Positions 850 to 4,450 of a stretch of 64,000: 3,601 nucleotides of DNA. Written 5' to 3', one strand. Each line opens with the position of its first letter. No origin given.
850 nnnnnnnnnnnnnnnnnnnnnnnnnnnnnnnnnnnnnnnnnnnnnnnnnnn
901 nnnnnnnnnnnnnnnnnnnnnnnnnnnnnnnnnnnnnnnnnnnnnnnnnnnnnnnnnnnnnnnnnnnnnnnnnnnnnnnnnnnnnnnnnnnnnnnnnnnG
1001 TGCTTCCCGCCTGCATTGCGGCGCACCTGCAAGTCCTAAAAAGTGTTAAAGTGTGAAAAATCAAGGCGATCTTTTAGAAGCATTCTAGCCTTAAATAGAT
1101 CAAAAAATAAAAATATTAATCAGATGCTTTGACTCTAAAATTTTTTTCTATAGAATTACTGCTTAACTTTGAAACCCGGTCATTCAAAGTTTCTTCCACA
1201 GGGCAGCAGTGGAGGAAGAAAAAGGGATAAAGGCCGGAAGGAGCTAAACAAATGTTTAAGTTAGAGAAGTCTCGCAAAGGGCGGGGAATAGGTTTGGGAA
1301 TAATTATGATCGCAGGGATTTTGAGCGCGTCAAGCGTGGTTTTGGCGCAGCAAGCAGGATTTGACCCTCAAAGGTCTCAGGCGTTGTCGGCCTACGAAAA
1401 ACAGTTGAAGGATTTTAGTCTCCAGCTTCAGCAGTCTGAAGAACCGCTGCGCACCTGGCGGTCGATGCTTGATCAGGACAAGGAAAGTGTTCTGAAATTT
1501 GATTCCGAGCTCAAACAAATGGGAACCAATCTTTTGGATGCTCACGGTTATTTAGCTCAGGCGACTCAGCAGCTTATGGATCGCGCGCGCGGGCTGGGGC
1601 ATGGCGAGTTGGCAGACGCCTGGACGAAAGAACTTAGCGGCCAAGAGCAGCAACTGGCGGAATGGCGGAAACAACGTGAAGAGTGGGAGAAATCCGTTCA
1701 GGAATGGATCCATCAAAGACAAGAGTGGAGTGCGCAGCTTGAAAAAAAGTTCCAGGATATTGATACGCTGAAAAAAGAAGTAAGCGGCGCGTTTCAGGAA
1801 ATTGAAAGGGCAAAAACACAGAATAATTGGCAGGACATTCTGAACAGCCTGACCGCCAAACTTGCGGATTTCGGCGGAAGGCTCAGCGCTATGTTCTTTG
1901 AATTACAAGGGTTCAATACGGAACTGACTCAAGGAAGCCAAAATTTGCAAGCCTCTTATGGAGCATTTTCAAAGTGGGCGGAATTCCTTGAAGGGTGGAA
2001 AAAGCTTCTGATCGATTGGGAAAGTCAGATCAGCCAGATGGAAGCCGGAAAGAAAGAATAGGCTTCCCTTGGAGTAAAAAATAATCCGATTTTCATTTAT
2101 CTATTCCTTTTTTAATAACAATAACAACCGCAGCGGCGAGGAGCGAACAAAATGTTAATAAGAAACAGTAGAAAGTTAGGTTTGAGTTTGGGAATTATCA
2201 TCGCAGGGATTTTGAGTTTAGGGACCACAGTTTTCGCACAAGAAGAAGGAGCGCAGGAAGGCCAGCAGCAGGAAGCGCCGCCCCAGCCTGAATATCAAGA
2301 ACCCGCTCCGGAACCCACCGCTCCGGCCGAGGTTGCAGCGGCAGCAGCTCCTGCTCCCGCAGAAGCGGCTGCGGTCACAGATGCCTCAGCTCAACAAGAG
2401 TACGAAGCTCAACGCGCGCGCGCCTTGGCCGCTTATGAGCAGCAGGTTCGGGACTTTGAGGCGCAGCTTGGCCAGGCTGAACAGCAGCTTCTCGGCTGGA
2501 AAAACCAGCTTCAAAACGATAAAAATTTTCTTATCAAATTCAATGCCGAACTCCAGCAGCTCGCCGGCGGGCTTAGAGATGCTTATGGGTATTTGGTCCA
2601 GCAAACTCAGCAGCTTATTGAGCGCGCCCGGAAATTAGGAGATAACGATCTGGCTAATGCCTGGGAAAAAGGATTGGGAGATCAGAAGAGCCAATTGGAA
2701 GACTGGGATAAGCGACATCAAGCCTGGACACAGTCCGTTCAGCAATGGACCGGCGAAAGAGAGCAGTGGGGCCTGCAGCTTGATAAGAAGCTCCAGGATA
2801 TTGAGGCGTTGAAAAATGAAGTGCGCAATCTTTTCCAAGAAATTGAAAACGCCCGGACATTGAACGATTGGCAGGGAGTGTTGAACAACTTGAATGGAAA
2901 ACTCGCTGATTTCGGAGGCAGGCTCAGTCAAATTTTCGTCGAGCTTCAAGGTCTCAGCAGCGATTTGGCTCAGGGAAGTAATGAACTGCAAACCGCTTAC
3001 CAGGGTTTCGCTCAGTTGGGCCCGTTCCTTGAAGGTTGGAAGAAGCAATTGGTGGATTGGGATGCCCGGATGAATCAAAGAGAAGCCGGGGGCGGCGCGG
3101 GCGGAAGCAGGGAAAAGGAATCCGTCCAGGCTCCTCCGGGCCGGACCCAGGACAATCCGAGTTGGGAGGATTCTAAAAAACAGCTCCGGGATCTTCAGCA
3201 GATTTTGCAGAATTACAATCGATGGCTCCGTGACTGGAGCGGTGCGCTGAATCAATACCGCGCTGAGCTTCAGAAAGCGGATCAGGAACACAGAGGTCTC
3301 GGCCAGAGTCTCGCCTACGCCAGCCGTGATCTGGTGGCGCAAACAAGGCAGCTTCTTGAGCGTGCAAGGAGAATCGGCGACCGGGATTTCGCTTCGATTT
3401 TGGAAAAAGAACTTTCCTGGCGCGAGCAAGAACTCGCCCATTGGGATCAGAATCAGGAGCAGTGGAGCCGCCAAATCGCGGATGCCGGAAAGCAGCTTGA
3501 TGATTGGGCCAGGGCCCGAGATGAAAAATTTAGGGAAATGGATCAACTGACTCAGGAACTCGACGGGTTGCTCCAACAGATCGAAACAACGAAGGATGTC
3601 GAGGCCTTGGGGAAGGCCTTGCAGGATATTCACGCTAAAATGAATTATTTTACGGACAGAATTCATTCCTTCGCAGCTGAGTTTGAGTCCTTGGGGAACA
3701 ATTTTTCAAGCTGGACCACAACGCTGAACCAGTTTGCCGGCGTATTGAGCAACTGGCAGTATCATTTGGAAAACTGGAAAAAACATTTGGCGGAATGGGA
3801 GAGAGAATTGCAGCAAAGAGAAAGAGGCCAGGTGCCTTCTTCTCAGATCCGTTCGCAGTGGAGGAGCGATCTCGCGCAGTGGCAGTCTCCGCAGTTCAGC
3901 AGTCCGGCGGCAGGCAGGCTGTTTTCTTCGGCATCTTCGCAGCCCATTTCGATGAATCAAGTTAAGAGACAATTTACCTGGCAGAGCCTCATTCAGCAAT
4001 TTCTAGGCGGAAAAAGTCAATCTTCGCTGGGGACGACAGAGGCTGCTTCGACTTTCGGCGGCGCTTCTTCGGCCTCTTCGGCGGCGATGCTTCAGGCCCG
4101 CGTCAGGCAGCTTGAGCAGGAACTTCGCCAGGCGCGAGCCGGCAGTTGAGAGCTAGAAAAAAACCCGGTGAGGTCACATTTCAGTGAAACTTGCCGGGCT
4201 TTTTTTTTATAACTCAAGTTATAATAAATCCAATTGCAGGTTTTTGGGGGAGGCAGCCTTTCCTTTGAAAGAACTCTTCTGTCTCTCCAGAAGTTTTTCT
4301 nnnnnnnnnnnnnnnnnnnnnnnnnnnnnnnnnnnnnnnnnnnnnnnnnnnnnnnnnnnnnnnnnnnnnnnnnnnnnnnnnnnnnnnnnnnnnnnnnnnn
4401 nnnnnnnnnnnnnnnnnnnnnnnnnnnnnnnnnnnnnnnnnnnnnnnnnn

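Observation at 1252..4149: Tandem paralogs of secreted Trp-rich helical proteins built from a novel roughly 230-aa repeat domain (one copy, then two copies)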

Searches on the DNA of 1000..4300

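Call 81: search_rna_families(source=window, start=1000, end=4300, threshold=evalue, max_evalue=1)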
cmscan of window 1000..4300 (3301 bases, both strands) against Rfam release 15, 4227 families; matches with E-value up to 1: 0.
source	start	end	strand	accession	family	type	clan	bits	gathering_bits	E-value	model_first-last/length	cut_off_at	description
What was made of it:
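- Tried and rejected: Rfam on 1000-4300 gave nothing (call 81).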

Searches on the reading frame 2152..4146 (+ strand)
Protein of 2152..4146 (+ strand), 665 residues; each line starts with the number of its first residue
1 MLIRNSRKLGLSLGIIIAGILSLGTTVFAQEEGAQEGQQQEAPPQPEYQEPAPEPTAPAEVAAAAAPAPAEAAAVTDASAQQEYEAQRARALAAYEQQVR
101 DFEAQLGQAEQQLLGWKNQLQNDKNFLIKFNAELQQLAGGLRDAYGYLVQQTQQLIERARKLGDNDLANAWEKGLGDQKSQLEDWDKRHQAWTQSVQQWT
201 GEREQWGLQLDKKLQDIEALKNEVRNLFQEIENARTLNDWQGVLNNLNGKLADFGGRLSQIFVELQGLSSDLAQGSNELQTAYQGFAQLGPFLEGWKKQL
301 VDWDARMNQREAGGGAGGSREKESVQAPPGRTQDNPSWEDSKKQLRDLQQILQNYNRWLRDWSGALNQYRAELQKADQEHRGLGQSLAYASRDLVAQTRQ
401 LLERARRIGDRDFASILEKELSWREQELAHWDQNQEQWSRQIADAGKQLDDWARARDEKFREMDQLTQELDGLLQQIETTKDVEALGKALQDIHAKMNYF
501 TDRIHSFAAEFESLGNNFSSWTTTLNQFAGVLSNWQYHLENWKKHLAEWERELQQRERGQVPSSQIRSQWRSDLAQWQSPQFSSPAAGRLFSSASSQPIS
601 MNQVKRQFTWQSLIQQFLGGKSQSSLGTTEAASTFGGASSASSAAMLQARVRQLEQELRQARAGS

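Call 4: search_protein_families(library=pfam, proteins=[window:2152-4146:+], max_evalue=10)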
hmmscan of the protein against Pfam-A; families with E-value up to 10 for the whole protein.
window:2152-4146:+ (665 aa): 26 families (the best 25 are shown)
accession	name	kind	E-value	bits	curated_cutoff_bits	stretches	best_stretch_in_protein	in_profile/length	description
PF20087.4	DUF6479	-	0.001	20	25.4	1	7-68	15-77/120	Family of unknown function (DUF6479)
PF16711.10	SCAB-ABD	-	0.002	18.4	25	2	393-422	3-33/43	Actin-binding domain of plant-specific actin-binding protein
PF06818.20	Fez1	-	0.0033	18.4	34.4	3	342-481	16-149/199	Fez1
PF06009.19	Laminin_II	-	0.0033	17.9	33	1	425-490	23-92/138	Laminin Domain II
PF10232.14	Med8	-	0.0045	17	28.3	2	484-554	6-72/231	Mediator of RNA polymerase II transcription complex subunit 8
PF09969.14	DUF2203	-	0.011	16.9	24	2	209-311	14-94/122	Uncharacterized conserved protein (DUF2203)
PF21121.2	Nup49_C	-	0.028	15.4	28.5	0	533-564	11-42/87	Nucleoporin Nup49 C-terminal helical region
PF04129.18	Vps52_CC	-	0.043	14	26.5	0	236-295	15-74/173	Vps52/Sac2 family, coiled-coil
PF07160.18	SKA1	-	0.062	13.5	29.6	1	448-563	2-114/243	Spindle and kinetochore-associated protein 1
PF07889.17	DUF1664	-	0.065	13.7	34.6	2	463-540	43-118/124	Protein of unknown function (DUF1664)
PF02601.20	Exonuc_VII_L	-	0.078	12.9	35.9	1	61-212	123-264/315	Exonuclease VII, large subunit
PF07303.18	Occludin_ELL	-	0.14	13.4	31.2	0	278-362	16-99/101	Occludin homology domain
PF24164.1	TMP_N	-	0.15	13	27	1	478-519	20-61/82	Tape measure protein N-terminal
PF04778.17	LMP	-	0.2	12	26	1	431-498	42-110/158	LMP repeated region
PF00261.25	Tropomyosin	-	0.2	11.5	38.6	2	417-479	179-241/242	Tropomyosin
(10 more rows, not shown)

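Call 5: search_protein_families(library=ncbifam, proteins=[window:2152-4146:+], max_evalue=10)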
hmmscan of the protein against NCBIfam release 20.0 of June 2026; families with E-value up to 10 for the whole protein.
window:2152-4146:+ (665 aa): 21 families
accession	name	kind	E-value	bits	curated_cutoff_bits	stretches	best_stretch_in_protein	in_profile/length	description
TIGR02168.1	SMC_prok_B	equivalog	6.7e-14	50.6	567.35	2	79-309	689-921/1181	chromosome segregation protein SMC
TIGR02169.1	SMC_prok_A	equivalog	1.6e-11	42.7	729.4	2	340-555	679-887/1165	chromosome segregation protein SMC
NF045487.1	ASRP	equivalog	7.6e-11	41.3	300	1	175-508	158-473/593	archaea-specific SMC-related protein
TIGR04523.1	Mplasa_alph_rch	subfamily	4.1e-09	34.9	270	3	339-550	263-474/745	helix-rich protein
NF038218.1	IcmG_DotF_IVB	equivalog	1.2e-07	31.7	200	3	25-141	69-175/266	type IVB secretion system protein IcmG/DotF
NF041034.1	Rad50_Sulf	equivalog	7.7e-06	24.1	1000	2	340-558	188-399/872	DNA double-strand break repair ATPase Rad50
NF003034.1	PRK03918.1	equivalog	8.8e-05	20.7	700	2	338-496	587-729/878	DNA double-strand break repair ATPase Rad50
TIGR00996.1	Mtu_fam_mce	paralog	0.0013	18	140.5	2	462-557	131-229/291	MCE family protein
NF002572.0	PRK02224.1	equivalog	0.0036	15.6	1087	2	360-555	202-437/888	DNA double-strand break repair ATPase Rad50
NF045780.1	TrlF_fam_ATP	equivalog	0.0068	15.1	350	2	340-583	504-744/944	TrlF family AAA-like ATPase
NF041035.1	Rad50_Halo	equivalog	0.0072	14.7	1000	2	364-549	206-389/883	DNA double-strand break repair ATPase Rad50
TIGR04527.1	mycoplas_twoTM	subfamily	0.017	14.8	125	1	498-556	43-101/248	MG_279/MG_280 family protein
NF047516.1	LA_3659_fam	equivalog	0.017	14.7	36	1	435-556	73-197/221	LA_3659 family protein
NF047514.1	SpiroCoCo_N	equivalog_domain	0.017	14.7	75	1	435-556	73-197/221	SpiroCoCo family coiled-coil protein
NF011531.0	PRK14971.1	equivalog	0.043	12.6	685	1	28-216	363-547/614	DNA polymerase III subunit gamma/tau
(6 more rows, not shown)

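Call 51: list_cluster_members(proteins=[P0001, window:2152-4146:+, P0002, P0003, P0005, P0006, P0008, P0010, P0013, P0034])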
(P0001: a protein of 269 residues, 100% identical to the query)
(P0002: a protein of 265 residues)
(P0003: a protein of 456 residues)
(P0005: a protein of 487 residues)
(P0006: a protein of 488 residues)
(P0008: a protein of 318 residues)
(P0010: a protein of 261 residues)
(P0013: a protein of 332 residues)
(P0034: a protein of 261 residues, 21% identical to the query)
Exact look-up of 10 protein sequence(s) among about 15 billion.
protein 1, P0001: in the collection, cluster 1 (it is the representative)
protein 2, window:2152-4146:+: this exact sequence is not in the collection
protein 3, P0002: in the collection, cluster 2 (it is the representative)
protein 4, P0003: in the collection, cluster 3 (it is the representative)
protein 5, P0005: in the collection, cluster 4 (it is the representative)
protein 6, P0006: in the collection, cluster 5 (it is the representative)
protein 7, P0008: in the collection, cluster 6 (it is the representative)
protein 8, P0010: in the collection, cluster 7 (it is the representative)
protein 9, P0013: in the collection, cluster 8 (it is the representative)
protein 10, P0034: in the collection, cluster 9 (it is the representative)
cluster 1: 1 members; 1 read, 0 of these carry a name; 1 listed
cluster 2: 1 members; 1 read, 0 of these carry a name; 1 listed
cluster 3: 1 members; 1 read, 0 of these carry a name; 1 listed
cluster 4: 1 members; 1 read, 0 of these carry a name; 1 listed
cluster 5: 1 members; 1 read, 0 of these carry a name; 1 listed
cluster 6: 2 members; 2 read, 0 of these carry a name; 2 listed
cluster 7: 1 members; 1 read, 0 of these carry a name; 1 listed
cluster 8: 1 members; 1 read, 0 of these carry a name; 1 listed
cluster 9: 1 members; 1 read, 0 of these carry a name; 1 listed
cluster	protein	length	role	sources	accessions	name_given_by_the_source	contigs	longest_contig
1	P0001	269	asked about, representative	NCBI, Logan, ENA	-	-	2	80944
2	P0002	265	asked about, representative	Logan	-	-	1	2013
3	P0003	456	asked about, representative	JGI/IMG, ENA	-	-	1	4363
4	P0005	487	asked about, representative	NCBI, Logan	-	-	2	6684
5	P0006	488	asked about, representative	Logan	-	-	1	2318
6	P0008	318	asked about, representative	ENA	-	-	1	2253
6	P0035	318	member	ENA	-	-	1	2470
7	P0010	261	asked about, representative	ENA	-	-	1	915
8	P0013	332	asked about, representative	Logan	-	-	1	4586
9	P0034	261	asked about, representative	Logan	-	-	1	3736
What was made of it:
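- Tried and rejected: It did not even return the 665-aa paralog, whose exact sequence is not in that collection (call 51).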

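Call 69: search_protein_families(library=phrogs, proteins=[window:2152-4146:+], max_evalue=0.01)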
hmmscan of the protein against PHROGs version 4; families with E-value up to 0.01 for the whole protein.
window:2152-4146:+ (665 aa): 2 families
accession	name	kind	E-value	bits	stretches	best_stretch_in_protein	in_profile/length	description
phrog_4704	-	tail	3e-09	37.1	2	90-287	24-187/625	tail length tape measure protein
phrog_1272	-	tail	5.9e-05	21.9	1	341-524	89-247/1606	tail length tape measure protein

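Call 70: search_protein_families(library=padloc, proteins=[window:2152-4146:+], max_evalue=0.01)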
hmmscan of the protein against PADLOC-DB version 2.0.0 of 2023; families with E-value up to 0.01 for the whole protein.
window:2152-4146:+ (665 aa): 9 families
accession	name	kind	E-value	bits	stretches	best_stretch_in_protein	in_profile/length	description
PDLC00551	JetC2|JetC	-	2.9e-10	36.7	2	336-561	782-1002/1365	DUF3584 domain; MukB-like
PDLC03865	LmuB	-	7.4e-07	25.7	2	341-525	315-483/1007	-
PDLC00582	JetC3|JetC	-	1.2e-06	24.6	1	337-558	847-1071/1472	DUF3584 domain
PDLC00580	JetC3|JetC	-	7.4e-06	22.5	1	337-572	190-417/1068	DUF3584 domain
PDLC03859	LmuB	-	1.6e-05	22.3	1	132-507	207-427/611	-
PDLC00519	JetC1|JetC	-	1.9e-05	21.1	1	418-578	629-797/1097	DUF3584 domain; MukB-like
PDLC00581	JetC3|JetC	-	4.8e-05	19.3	1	333-557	825-1032/1473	DUF3584 domain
PDLC00254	LmuB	-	0.0015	15.3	0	446-541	191-286/563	AAA ATPase domain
PDLC02747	PbeC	-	0.0094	12.8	0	175-272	199-296/632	PbeC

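Call 71: predict_structure(alignment_id=A3)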
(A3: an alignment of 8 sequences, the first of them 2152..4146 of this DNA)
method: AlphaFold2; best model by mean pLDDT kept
length: 665 residues; sequences in the alignment: 8
mean_pLDDT: 69.7   pTM: 0.39
mean pLDDT of the five models: 69.7, 67.6, 65.9, 65.4, 64.5
residues with pLDDT >= 90: 59; 70-90: 379; 50-70: 72; < 50: 155
segments of 3 or more residues with pLDDT < 50: 1-52, 54-74, 315-336, 583-641
pLDDT, mean of each block of 10 residues (from residue 1): 39 41 32 34 42 42 39 55 81 88 89 88 85 78 76 82 83 83 83 85 89 92 91 82 84 85 80 75 68 65 70 51 39 52 75 76 76 78 83 92 93 90 89 84 82 80 79 77 74 73 72 68 69 78 85 86 70 72 41 34 38 35 28 32 63 81 56
secondary structure, 60 per line:
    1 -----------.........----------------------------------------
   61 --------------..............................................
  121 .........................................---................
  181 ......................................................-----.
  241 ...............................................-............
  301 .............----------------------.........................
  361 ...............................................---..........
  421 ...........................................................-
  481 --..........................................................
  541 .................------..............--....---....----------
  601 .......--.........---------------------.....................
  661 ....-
elements in order: H12-20 H75-161 H165-234 H240-287 H289-313 H336-407 H411-479 H483-557 H564-577 H580-583 H587-590 H601-607 H610-618 H640-664
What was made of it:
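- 2401..3093 (+): Domain copy W2 (protein 2 aa 84-314), 52% identical to W1. Modelled helices are 75-161, 165-234 and 240-313 (call 71).
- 3136..3831 (+): Domain copy W3 (protein 2 aa 329-560), 32% identical to W1 and 27% to W2. Modelled helices are 336-407, 411-479 and 483-557 (call 71).
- Call 71: two such units in protein 2, with the linker and tail disordered.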
